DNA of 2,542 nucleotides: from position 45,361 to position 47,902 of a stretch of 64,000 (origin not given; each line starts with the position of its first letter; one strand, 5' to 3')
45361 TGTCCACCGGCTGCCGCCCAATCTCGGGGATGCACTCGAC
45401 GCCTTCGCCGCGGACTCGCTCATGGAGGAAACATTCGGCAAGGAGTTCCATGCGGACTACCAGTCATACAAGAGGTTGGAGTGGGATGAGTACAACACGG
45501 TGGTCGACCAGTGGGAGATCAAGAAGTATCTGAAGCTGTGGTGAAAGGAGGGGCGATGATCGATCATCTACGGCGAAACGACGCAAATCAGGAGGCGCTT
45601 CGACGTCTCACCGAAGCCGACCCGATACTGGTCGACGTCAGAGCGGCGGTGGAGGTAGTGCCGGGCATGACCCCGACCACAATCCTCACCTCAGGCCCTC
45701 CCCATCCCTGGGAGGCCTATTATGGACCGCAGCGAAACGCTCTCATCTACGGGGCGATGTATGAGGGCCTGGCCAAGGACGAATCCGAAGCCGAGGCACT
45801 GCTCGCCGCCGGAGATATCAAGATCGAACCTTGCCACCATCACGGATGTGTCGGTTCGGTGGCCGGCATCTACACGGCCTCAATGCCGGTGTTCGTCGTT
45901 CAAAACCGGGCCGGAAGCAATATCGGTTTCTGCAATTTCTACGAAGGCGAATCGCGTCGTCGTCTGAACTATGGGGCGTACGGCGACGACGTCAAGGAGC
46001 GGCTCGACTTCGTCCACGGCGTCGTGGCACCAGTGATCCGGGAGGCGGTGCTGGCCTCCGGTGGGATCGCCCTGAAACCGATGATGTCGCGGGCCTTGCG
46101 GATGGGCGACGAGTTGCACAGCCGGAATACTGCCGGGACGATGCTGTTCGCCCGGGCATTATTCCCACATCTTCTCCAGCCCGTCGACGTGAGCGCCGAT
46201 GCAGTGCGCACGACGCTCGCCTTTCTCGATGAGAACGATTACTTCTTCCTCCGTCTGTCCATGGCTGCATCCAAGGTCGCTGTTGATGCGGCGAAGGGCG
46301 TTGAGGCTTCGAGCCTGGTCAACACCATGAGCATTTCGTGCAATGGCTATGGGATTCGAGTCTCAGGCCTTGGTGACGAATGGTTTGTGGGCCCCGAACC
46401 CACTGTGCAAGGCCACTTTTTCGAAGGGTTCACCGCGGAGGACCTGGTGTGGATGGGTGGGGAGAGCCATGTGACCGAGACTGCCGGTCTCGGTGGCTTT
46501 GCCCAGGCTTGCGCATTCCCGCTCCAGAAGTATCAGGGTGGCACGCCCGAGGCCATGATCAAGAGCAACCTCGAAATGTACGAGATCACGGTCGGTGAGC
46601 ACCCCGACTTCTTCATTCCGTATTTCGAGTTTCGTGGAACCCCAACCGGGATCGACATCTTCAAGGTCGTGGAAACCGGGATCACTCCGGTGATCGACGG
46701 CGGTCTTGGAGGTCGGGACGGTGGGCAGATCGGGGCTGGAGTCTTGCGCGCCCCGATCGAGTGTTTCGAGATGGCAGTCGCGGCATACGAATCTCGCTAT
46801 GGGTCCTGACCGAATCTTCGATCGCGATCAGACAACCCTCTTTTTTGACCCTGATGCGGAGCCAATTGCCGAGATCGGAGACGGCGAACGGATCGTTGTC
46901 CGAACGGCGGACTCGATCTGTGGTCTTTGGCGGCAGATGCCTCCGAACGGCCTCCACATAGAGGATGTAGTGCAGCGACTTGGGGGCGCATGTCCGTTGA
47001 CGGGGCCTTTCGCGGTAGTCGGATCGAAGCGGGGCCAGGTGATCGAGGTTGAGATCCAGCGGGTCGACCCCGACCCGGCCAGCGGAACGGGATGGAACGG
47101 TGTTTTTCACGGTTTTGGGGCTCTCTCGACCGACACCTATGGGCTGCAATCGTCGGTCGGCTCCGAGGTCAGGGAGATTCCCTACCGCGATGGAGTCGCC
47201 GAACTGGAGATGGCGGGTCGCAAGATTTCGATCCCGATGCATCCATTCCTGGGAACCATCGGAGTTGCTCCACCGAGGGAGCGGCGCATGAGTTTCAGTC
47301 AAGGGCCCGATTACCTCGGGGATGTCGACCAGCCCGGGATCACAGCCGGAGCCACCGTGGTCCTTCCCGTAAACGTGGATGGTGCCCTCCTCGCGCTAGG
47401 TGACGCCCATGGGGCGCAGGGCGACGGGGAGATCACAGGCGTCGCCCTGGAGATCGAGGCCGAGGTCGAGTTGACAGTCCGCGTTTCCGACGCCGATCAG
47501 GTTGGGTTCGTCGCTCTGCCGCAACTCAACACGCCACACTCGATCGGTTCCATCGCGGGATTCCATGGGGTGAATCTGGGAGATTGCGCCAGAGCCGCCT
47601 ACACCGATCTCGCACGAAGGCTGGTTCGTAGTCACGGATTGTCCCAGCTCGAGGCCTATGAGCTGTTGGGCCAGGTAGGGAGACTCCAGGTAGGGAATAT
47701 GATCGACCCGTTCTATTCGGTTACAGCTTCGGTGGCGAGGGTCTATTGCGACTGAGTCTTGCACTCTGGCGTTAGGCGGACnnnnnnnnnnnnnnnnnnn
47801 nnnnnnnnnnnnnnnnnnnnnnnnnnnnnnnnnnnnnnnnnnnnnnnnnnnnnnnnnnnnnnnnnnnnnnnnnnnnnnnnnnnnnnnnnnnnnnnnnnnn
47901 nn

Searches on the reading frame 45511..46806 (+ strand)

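Call 93: search_protein_families(library=pfam, proteins=[window:45511-46806:+], max_evalue=0.0001)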
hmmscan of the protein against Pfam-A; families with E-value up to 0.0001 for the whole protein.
window:45511-46806:+ (432 aa): 1 family
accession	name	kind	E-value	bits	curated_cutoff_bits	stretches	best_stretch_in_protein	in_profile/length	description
PF06545.17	AllG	-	1.6e-74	250.5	27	1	103-319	1-215/215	Oxamate carbamoyltransferase subunit AllG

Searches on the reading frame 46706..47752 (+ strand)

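Call 93: search_protein_families(library=pfam, proteins=[window:46706-47752:+], max_evalue=0.0001)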
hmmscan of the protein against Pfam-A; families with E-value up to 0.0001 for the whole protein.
window:46706-47752:+ (349 aa): 1 family
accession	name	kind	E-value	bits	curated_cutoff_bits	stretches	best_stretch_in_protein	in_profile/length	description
PF03069.20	FmdA_AmdA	-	1.3e-25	90.5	27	2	205-262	211-269/373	Acetamidase/Formamidase family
